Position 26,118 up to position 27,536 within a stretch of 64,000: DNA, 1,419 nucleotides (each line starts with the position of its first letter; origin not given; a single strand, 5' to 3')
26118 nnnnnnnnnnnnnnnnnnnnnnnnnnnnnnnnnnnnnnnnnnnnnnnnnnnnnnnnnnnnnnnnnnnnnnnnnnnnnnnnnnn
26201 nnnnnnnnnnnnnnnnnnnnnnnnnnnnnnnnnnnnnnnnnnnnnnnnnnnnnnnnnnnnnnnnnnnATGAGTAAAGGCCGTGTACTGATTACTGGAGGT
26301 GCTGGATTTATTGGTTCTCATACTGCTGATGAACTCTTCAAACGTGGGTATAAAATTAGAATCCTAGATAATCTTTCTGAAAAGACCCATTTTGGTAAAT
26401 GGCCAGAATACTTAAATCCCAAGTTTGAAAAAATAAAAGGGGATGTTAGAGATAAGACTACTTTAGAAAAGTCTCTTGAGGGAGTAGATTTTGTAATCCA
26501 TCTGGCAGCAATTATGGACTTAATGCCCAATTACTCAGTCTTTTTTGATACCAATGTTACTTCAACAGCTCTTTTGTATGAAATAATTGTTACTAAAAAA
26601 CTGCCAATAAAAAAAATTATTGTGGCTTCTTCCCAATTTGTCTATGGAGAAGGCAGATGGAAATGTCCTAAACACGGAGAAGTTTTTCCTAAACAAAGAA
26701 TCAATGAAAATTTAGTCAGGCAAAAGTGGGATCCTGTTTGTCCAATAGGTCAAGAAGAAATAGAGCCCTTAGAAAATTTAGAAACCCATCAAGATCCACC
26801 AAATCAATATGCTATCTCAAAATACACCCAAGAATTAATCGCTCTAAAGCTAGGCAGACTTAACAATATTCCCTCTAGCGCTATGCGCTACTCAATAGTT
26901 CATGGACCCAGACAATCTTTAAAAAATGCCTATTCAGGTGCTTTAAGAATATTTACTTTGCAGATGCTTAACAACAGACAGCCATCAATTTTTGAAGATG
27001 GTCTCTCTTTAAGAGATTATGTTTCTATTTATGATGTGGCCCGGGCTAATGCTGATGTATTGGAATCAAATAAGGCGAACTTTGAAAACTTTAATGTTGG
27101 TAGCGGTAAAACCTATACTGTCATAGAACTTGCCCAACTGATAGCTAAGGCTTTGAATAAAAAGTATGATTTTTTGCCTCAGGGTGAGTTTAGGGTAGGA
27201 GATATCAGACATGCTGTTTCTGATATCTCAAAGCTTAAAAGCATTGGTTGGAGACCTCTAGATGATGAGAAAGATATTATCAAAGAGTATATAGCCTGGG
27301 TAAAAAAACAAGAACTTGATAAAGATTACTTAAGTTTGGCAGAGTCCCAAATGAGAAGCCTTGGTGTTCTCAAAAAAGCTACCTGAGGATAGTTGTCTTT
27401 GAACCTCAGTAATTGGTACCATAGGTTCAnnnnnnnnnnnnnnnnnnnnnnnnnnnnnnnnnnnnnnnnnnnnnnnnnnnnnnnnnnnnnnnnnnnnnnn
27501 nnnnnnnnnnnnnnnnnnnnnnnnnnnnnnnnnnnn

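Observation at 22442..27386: Complete GDP-D-glycero-alpha-D-manno-heptose pathway (HddA-GmhA-[NUDIX]-HddC-GmhB) plus an SDR epimerase/dehydratase with a Cys-rich insertion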

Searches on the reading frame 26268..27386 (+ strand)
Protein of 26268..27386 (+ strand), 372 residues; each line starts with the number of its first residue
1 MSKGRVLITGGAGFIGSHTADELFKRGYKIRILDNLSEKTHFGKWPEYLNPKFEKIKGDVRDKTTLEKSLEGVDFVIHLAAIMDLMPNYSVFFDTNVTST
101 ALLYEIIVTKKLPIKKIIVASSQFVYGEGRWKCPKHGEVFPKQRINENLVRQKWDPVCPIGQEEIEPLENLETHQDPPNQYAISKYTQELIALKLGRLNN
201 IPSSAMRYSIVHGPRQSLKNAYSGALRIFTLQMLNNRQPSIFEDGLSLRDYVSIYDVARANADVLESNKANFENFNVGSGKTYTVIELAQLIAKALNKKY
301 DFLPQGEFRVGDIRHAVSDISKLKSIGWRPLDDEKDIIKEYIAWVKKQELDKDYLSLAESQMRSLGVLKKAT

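Call 3: search_protein_families(library=ncbifam, proteins=[window:26268-27386:+], max_evalue=0.001)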
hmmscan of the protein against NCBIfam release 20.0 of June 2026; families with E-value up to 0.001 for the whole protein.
window:26268-27386:+ (372 aa): 28 families (the best 25 are shown)
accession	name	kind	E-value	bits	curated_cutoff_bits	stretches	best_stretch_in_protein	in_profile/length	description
TIGR01179.1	galE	equivalog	1.3e-34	119.5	262.3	2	5-130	1-129/332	UDP-glucose 4-epimerase GalE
TIGR02197.1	heptose_epim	equivalog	2.4e-30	105.8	274.6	2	6-132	1-124/316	ADP-glyceromanno-heptose 6-epimerase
TIGR04180.1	EDH_00030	hypoth_equivalog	5.3e-29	101.2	475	2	6-130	1-129/297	NAD-dependent 4,6-dehydratase LegB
TIGR01181.1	dTDP_gluc_dehyt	equivalog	5.7e-29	101.2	365.1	2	173-349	143-315/321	dTDP-glucose 4,6-dehydratase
NF011728.1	PRK15181.1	equivalog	1.1e-21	77.2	760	2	177-345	161-337/348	Vi polysaccharide biosynthesis UDP-N-acetylglucosaminuronic acid C-4 epimerase TviC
NF007956.0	PRK10675.1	subfamily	1.4e-21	77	394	2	5-134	2-135/338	UDP-glucose 4-epimerase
TIGR03466.1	HpnA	hypoth_equivalog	3.3e-16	59.1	367.65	1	5-124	2-115/327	hopanoid-associated sugar epimerase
NF008360.0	PRK11150.1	equivalog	2.4e-13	50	452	1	174-348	133-309/310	ADP-glyceromanno-heptose 6-epimerase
NF043036.1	ErythonDh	equivalog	5.5e-11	42.2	325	1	5-128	2-131/321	D-erythronate dehydrogenase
NF042422.1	oxyalk_red_OleD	equivalog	1.7e-10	40.8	580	1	5-125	2-113/329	2-alkyl-3-oxoalkanoate reductase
NF041293.1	G6PDh_Azf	equivalog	4.7e-09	36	400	1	5-127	4-120/252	NAD-dependent glucose-6-phosphate dehydrogenase Azf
NF052578.1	StrlDmthSdmBMthl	equivalog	6.1e-09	36.1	600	1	6-123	3-114/328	sterol demethylase protein SdmB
NF047922.1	GDPFucSynFcl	equivalog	1.6e-08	34.4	500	1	232-348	190-305/308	GDP-L-fucose synthase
NF042423.1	oxyalk_red_Shew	equivalog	1.8e-08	33.8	580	1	5-125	10-121/331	2-alkyl-3-oxoalkanoate reductase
TIGR03589.1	PseB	equivalog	1.8e-08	33.7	407.75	1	3-85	4-87/324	UDP-N-acetylglucosamine 4,6-dehydratase (inverting)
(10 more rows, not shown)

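Call 4: search_protein_families(library=pfam, proteins=[window:26268-27386:+], max_evalue=0.001)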
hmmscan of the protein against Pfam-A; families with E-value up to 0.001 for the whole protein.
window:26268-27386:+ (372 aa): 9 families
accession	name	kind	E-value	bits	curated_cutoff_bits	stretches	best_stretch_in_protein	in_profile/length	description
PF01370.27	Epimerase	-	2.4e-35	122.5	20.9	2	6-131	1-124/240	NAD dependent epimerase/dehydratase family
PF16363.11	GDP_Man_Dehyd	-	1.3e-30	107.4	27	2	7-128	1-135/332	GDP-mannose 4,6 dehydratase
PF07993.18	NAD_binding_4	-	5.9e-16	58.8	20.1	1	8-220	1-210/258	Male sterility protein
PF01073.25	3Beta_HSD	-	1.7e-15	57.3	22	1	7-128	1-122/280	3-beta hydroxysteroid dehydrogenase/isomerase family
PF02719.21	Polysacc_synt_2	-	7e-08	32.4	20.2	1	6-121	1-127/293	Polysaccharide biosynthesis protein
PF13460.12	NAD_binding_10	-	9.5e-07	29.3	27.2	1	10-151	1-132/184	NAD(P)H-binding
PF05368.20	NmrA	-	1.9e-06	28.2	27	1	3-81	2-78/298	NmrA-like family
PF00106.31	adh_short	-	1.8e-05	24.7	26.6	1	6-73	3-71/195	short chain dehydrogenase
PF03435.24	Sacchrp_dh_NADP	-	3e-05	24.8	25.1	1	7-81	2-77/129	Saccharopine dehydrogenase NADP binding domain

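Call 15: search_solved_structures(query=window:26268-27386:+, max_evalue=1e-10, show_alignments=2)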
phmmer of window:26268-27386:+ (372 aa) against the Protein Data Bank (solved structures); distinct sequences matched with E-value up to 1e-10: 75 (the best 60 are shown).
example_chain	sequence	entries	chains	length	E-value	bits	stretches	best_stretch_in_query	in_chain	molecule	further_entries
6dnt_A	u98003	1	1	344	4.1e-34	121.2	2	177-346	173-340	NAD-dependent epimerase/dehydratase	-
4zrm_A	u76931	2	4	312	1.1e-32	116.6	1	175-341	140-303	UDP-glucose 4-epimerase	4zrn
6wjb_A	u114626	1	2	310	5.7e-31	110.9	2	1-130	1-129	NAD-dependent epimerase/dehydratase family protein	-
6wj9_A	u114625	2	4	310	4.5e-30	107.9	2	1-131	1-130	NAD-dependent epimerase/dehydratase family protein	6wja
8rdg_A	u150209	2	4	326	1.2e-25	93.3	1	5-130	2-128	SDR family NAD(P)-dependent oxidoreductase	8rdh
8rdi_A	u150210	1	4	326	1.5e-25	93.1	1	5-130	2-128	SDR family NAD(P)-dependent oxidoreductase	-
3ru7_A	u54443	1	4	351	1.1e-24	90.2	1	175-330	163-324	WbgU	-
3ru9_A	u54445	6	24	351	1.1e-24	90.2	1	175-330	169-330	WbgU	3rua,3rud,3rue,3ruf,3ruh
3lu1_A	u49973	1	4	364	1.3e-24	89.9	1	175-330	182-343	WbgU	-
6k0i_A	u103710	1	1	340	1.9e-23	86.2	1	6-129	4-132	UDP-glucose 4-epimerase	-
6k0g_A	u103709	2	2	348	1.9e-23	86.1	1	6-129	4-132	UDP-glucose 4-epimerase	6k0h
3ruc_A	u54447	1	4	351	2.8e-23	85.6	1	175-330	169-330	WbgU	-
10ke_A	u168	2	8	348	1.7e-22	83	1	176-334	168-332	Capsular polysaccharide biosynthesis protein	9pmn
3icp_A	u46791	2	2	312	4.8e-22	81.5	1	5-129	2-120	NAD-dependent epimerase/dehydratase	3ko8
2p5u_A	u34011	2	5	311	2.6e-21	79.1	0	176-331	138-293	UDP-glucose 4-epimerase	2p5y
3sxp_A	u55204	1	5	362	2.5e-17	66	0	174-343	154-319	ADP-L-glycero-D-mannoheptose-6-epimerase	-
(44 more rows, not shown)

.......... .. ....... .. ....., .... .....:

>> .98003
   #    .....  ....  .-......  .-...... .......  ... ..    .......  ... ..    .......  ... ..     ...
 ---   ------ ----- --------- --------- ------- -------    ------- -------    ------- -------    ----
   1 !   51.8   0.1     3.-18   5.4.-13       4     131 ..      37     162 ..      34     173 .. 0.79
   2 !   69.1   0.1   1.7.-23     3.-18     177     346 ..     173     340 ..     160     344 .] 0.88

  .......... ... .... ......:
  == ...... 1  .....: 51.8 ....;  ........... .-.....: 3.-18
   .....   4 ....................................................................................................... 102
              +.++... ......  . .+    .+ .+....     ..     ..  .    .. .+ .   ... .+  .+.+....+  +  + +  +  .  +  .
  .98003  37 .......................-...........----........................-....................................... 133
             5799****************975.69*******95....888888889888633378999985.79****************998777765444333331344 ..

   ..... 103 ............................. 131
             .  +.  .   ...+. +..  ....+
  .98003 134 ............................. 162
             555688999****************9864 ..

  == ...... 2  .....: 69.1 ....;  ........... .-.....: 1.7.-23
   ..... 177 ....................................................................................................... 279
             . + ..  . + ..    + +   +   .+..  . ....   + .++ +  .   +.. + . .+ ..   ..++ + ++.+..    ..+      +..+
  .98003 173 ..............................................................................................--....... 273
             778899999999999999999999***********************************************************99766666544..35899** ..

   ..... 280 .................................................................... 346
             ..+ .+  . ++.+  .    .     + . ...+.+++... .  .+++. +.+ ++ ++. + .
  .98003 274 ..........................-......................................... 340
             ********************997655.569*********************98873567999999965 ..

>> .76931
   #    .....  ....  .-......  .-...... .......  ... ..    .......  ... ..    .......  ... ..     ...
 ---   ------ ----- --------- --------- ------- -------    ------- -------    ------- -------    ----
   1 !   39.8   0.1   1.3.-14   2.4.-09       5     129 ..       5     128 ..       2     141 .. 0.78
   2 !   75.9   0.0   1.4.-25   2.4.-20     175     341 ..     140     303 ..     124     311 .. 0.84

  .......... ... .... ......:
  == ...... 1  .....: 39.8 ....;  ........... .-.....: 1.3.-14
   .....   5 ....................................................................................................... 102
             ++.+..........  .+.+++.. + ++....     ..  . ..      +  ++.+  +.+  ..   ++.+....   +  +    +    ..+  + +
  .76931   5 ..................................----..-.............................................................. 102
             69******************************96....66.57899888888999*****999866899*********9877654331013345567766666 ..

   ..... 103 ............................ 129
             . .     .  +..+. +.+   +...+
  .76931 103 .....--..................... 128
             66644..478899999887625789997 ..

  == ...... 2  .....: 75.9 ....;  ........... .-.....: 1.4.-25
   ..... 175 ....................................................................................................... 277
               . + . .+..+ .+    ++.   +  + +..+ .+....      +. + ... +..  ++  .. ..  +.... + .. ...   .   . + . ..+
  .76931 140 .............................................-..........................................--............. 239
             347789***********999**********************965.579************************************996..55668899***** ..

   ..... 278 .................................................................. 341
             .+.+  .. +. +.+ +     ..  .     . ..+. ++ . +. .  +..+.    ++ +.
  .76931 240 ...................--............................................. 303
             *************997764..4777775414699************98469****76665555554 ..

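Call 16: find_encoding_contigs(protein=window:26268-27386:+, flank=10000, max_places=6)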
Protein window:26268-27386:+ (372 aa): 4 contigs read that carry it; 2 places shown.
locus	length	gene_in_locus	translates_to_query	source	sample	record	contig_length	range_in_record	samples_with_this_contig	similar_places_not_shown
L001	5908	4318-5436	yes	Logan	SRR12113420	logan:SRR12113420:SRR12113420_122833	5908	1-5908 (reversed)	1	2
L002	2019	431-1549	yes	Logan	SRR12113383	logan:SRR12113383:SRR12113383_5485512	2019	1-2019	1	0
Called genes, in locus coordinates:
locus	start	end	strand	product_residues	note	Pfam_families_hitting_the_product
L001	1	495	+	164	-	?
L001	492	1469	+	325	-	PF00288:GHMP_kinases_N, PF08544:GHMP_kinases_C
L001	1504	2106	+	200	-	PF13580:SIS_2, PF01380:SIS (faint)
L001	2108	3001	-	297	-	-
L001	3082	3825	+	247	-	PF00483:NTP_transferase, PF12804:NTP_transf_3 (weak)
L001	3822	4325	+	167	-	PF00702:Hydrolase, PF08645:PNK3P, PF13419:HAD_2 (weak), PF13242:Hydrolase_like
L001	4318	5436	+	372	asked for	PF01073:3Beta_HSD, PF01370:Epimerase, PF02719:Polysacc_synt_2, PF07993:NAD_binding_4, PF13460:NAD_binding_10 (weak), PF16363:GDP_Man_Dehyd, PF01370:Epimerase, PF16363:GDP_Man_Dehyd, +2 more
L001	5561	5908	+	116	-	?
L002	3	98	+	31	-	?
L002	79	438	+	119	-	PF08645:PNK3P (weak), PF00702:Hydrolase, PF13419:HAD_2 (weak), PF13242:Hydrolase_like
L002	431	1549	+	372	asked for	PF01073:3Beta_HSD, PF01370:Epimerase, PF02719:Polysacc_synt_2, PF07993:NAD_binding_4, PF13460:NAD_binding_10 (weak), PF16363:GDP_Man_Dehyd, PF01370:Epimerase, PF16363:GDP_Man_Dehyd, +2 more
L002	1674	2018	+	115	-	?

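Call 17: find_homologous_proteins(query=window:26268-27386:+, max_evalue=1e-10)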
Query window:26268-27386:+ (372 aa): 8000 proteins with E <= 1e-10 among 8000 candidates; the best 120 are listed.
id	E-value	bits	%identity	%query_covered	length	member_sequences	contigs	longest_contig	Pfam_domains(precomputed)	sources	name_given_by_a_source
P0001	9.9e-248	839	100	100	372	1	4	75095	PF16363.12,PF02719.22,PF05368.20,PF01073.26,PF07993.19,PF13460.13,PF00106.32,PF01370.28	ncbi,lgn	-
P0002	8.1e-199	678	79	99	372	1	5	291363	PF16363.12,PF02719.22,PF05368.20,PF01073.26,PF07993.19,PF01370.28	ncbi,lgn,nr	ncbi:NAD-dependent epimerase/dehydratase family protein [Candidatus Daviesbacteria bacterium]|nr:NAD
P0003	7.4e-196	668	78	99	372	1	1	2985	PF16363.12,PF05368.20,PF01073.26,PF07993.19,PF01370.28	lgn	-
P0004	6.2e-192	655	77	99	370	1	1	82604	PF16363.12,PF02719.22,PF05368.20,PF01073.26,PF07993.19,PF13460.13,PF01370.28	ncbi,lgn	-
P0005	1.5e-189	647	77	99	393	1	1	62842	PF16363.12,PF02719.22,PF05368.20,PF01073.26,PF07993.19,PF01370.28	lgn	-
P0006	7.5e-189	645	74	99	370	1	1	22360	PF16363.12,PF02719.22,PF01073.26,PF07993.19,PF13460.13,PF01370.28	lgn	-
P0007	5.2e-188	642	77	98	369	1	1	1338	PF16363.12,PF05368.20,PF01073.26,PF07993.19,PF01370.28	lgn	-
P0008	4.9e-184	629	76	98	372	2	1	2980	PF16363.12,PF02719.22,PF01073.26,PF07993.19,PF13460.13,PF01370.28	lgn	-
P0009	1.4e-183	628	75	99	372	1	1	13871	PF16363.12,PF02719.22,PF05368.20,PF01073.26,PF07993.19,PF01370.28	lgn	-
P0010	2.0e-182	624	74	98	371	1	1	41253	PF16363.12,PF02719.22,PF01073.26,PF07993.19,PF01370.28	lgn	-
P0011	3.9e-182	623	73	98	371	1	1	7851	PF16363.12,PF02719.22,PF01073.26,PF07993.19,PF13460.13,PF01370.28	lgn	-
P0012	1.4e-181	621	73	99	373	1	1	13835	PF16363.12,PF02719.22,PF05368.20,PF01073.26,PF07993.19,PF01370.28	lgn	-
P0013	1.5e-181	621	75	99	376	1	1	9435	PF16363.12,PF02719.22,PF01073.26,PF07993.19,PF01370.28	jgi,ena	-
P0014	1.1e-180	618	73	100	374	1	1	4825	PF16363.12,PF02719.22,PF01073.26,PF07993.19,PF01370.28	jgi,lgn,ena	-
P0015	1.6e-180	618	73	99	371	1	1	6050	PF16363.12,PF01073.26,PF07993.19,PF01370.28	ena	-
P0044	1.4e-162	559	67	99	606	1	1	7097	PF00483.30,PF16363.12,PF02719.22,PF01073.26,PF07993.19,PF12804.14,PF01370.28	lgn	-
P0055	5.2e-161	554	65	100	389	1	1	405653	PF16363.12,PF02719.22,PF01073.26,PF07993.19,PF13460.13,PF01370.28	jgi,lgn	-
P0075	1.5e-155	536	66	100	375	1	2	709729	PF16363.12,PF01073.26,PF07993.19,PF01370.28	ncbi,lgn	-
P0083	2.8e-153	528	64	99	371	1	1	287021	PF16363.12,PF01073.26,PF07993.19,PF01370.28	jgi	jgi:dTDP-L-rhamnose 4-epimerase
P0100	4.6e-148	511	65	99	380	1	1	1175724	PF16363.12,PF02719.22,PF05368.20,PF01073.26,PF07993.19,PF01370.28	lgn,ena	-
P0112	6.1e-141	488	58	100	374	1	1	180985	PF16363.12,PF02719.22,PF01073.26,PF07993.19,PF01370.28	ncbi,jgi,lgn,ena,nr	ncbi:MAG TPA: NAD-dependent epimerase/dehydratase family protein [Verrucomicrobiae bacterium]|nr:NAD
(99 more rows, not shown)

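Call 19: find_encoding_contigs(protein=P0112, flank=8000, max_places=1)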
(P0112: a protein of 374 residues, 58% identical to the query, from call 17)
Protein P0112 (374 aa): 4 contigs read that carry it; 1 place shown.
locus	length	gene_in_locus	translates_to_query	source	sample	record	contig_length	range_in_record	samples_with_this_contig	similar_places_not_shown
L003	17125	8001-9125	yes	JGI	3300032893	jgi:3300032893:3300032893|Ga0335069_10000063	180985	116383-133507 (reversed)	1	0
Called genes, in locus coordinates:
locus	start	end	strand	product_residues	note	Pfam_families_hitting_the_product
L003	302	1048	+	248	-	PF00106:adh_short, PF08659:KR, PF13561:adh_short_C2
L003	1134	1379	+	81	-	PF00550:PP-binding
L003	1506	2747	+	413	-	PF00109:ketoacyl-synt, PF02801:Ketoacyl-synt_C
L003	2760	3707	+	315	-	PF06283:ThuA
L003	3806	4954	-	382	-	PF07690:MFS_1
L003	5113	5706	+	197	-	PF01725:Ham1p_like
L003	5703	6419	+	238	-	PF00483:NTP_transferase, PF12804:NTP_transf_3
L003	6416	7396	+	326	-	PF00288:GHMP_kinases_N, PF08544:GHMP_kinases_C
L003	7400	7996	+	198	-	PF13580:SIS_2, PF01380:SIS (weak)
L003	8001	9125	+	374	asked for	PF01073:3Beta_HSD, PF01370:Epimerase, PF02719:Polysacc_synt_2 (weak), PF16363:GDP_Man_Dehyd, PF07993:NAD_binding_4, PF01370:Epimerase, PF16363:GDP_Man_Dehyd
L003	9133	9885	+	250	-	PF00535:Glycos_transf_2, PF10111:Glyco_tranf_2_2 (weak), PF13641:Glyco_tranf_2_3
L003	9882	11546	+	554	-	-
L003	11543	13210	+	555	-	PF13231:PMT_2 (weak)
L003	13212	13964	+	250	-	PF00535:Glycos_transf_2, PF13641:Glyco_tranf_2_3 (weak)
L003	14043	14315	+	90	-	-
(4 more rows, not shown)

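Call 20: find_encoding_contigs(protein=P0100, flank=8000, max_places=1)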
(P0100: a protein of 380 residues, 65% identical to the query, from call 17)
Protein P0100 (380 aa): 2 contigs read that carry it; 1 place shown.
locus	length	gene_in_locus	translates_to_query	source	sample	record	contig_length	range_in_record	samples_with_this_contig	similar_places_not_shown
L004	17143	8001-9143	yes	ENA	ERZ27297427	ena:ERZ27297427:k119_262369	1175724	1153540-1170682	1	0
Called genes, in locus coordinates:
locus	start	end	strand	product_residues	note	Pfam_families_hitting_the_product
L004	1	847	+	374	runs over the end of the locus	PF13439:Glyco_transf_4, PF20706:GT4-conflict, PF00534:Glycos_transf_1, PF13692:Glyco_trans_1_4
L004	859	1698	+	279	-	PF01209:Ubie_methyltran (weak), PF02353:CMAS (weak), PF03848:TehB (weak), PF13489:Methyltransf_23, PF13847:Methyltransf_31, PF08241:Methyltransf_11, PF08242:Methyltransf_12, PF13649:Methyltransf_25, +5 more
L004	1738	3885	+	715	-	-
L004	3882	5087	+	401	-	-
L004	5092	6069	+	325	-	PF00288:GHMP_kinases_N, PF08544:GHMP_kinases_C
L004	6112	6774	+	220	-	PF13580:SIS_2, PF01380:SIS (weak)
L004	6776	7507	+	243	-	PF00483:NTP_transferase, PF12804:NTP_transf_3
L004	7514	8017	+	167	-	PF00702:Hydrolase (weak), PF08645:PNK3P, PF13419:HAD_2 (faint), PF13242:Hydrolase_like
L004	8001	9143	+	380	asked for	PF05368:NmrA (weak), PF01073:3Beta_HSD, PF01370:Epimerase, PF02719:Polysacc_synt_2 (faint), PF16363:GDP_Man_Dehyd, PF07993:NAD_binding_4, PF16363:GDP_Man_Dehyd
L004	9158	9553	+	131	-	PF00535:Glycos_transf_2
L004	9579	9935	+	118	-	-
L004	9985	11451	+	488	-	PF13231:PMT_2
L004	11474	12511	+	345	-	PF13439:Glyco_transf_4, PF20706:GT4-conflict (faint), PF00534:Glycos_transf_1, PF13692:Glyco_trans_1_4, PF13524:Glyco_trans_1_2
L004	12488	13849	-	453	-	PF09852:DUF2079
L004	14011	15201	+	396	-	PF13439:Glyco_transf_4, PF20706:GT4-conflict, PF00534:Glycos_transf_1, PF13692:Glyco_trans_1_4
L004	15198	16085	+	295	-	PF00535:Glycos_transf_2, PF13641:Glyco_tranf_2_3, PF13632:Glyco_trans_2_3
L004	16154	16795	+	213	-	PF25084:LbH_EIF2B (weak), PF25087:GMPPB_C (faint), PF00132:Hexapep, PF14602:Hexapep_2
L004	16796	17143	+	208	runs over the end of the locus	-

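Call 21: find_encoding_contigs(protein=P0083, flank=8000, max_places=1)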
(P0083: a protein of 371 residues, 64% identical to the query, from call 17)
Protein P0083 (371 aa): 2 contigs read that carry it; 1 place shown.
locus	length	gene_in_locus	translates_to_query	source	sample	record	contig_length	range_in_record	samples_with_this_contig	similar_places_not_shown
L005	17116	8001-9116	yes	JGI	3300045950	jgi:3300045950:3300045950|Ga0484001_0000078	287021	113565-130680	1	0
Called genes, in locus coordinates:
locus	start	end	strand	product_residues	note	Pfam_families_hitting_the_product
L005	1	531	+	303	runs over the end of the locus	PF00535:Glycos_transf_2, PF13641:Glyco_tranf_2_3, PF13632:Glyco_trans_2_3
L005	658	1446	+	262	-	PF00535:Glycos_transf_2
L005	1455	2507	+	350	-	PF13439:Glyco_transf_4 (faint), PF00534:Glycos_transf_1, PF13692:Glyco_trans_1_4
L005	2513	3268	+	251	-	PF00535:Glycos_transf_2, PF10111:Glyco_tranf_2_2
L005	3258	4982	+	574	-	PF10131:PTPS_related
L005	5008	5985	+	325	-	PF00288:GHMP_kinases_N, PF08544:GHMP_kinases_C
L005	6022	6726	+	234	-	PF13580:SIS_2, PF01380:SIS (weak)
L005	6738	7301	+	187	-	PF00702:Hydrolase, PF13419:HAD_2 (faint), PF08645:PNK3P, PF13242:Hydrolase_like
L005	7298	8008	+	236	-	PF00483:NTP_transferase, PF12804:NTP_transf_3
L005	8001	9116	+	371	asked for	PF01073:3Beta_HSD, PF01370:Epimerase, PF07993:NAD_binding_4, PF16363:GDP_Man_Dehyd, PF01370:Epimerase, PF16363:GDP_Man_Dehyd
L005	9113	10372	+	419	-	-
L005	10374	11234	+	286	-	PF00535:Glycos_transf_2, PF13641:Glyco_tranf_2_3, PF13632:Glyco_trans_2_3 (weak)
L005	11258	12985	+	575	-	-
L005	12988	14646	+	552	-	PF02366:PMT (weak), PF13231:PMT_2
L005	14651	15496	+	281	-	PF00535:Glycos_transf_2, PF13641:Glyco_tranf_2_3, PF10111:Glyco_tranf_2_2, PF13632:Glyco_trans_2_3 (weak)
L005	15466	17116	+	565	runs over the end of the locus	PF13231:PMT_2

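Call 22: find_encoding_contigs(protein=P0044, flank=8000, max_places=1)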
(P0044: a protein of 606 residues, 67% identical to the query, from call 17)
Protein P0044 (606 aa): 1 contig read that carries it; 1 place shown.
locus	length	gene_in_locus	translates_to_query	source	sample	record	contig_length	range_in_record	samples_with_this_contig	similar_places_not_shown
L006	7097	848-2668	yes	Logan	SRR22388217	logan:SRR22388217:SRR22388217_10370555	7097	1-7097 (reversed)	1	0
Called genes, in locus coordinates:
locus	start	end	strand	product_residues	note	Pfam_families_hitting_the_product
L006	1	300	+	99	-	?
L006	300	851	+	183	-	PF08645:PNK3P, PF00702:Hydrolase, PF13419:HAD_2 (weak), PF13242:Hydrolase_like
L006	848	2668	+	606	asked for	PF00483:NTP_transferase, PF12804:NTP_transf_3, PF01073:3Beta_HSD, PF01370:Epimerase, PF16363:GDP_Man_Dehyd, PF07993:NAD_binding_4, PF01370:Epimerase, PF16363:GDP_Man_Dehyd, +1 more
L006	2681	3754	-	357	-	PF13439:Glyco_transf_4, PF20706:GT4-conflict, PF00534:Glycos_transf_1, PF13692:Glyco_trans_1_4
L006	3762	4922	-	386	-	PF13439:Glyco_transf_4 (weak), PF00534:Glycos_transf_1, PF13692:Glyco_trans_1_4, PF13524:Glyco_trans_1_2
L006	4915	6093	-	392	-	PF01041:DegT_DnrJ_EryC1, PF01053:Cys_Met_Meta_PP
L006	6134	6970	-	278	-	PF00535:Glycos_transf_2, PF10111:Glyco_tranf_2_2, PF13641:Glyco_tranf_2_3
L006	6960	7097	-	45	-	?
